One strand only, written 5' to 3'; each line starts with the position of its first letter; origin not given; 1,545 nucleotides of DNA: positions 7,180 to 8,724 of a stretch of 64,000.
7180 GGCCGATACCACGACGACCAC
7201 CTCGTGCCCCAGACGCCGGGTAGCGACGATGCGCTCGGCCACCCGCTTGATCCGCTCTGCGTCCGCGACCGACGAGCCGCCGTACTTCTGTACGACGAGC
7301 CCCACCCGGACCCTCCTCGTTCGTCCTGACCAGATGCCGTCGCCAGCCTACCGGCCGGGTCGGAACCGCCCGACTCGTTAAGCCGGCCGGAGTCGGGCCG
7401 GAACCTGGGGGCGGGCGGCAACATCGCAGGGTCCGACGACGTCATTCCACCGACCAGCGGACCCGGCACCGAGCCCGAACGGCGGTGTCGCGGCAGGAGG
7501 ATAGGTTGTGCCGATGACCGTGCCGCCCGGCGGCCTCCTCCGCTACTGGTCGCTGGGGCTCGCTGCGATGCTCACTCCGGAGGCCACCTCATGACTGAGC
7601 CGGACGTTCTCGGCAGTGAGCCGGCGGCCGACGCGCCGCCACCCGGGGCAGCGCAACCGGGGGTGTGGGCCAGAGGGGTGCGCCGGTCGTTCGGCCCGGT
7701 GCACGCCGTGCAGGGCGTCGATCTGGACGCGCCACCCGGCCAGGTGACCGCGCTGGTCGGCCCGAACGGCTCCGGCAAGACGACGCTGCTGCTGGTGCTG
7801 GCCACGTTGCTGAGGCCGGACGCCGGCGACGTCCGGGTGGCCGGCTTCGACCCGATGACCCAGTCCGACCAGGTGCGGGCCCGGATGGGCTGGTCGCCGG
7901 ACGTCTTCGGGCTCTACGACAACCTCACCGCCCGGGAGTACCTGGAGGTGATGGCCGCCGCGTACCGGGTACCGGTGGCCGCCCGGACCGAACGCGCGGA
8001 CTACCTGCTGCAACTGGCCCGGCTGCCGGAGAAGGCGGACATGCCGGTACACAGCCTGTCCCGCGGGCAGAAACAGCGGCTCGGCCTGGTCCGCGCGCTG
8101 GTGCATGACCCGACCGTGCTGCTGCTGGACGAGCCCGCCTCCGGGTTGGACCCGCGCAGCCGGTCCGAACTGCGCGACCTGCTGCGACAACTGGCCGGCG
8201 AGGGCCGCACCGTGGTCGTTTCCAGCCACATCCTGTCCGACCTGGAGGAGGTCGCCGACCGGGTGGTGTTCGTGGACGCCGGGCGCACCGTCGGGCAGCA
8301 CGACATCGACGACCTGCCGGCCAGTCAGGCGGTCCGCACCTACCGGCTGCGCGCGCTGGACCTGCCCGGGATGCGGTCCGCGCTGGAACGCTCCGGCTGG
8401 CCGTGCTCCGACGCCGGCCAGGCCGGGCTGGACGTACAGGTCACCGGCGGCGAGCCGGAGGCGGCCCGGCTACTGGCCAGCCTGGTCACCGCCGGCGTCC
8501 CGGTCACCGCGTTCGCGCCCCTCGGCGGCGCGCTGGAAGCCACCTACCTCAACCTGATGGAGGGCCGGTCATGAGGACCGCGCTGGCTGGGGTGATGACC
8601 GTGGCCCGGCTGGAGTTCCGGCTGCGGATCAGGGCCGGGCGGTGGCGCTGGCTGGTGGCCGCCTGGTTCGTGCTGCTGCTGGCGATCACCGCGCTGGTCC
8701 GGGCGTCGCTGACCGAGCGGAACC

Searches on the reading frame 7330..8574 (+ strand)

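Call 66: search_protein_families(library=pfam, proteins=[window:7330-8574:+], max_evalue=0.00001)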
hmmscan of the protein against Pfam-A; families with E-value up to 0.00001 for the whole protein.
window:7330-8574:+ (414 aa): 3 families
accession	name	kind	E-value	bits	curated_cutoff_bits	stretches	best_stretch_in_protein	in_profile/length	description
PF00005.33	ABC_tran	-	2.9e-29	102.9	25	1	128-270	2-136/137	ABC transporter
PF13304.12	AAA_21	-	2.8e-19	70.7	27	2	237-301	232-299/304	AAA domain, putative AbiEii toxin, Type IV TA system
PF02463.25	SMC_N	-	2.7e-06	27.4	40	0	138-299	25-197/220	RecF/RecN/SMC N terminal domain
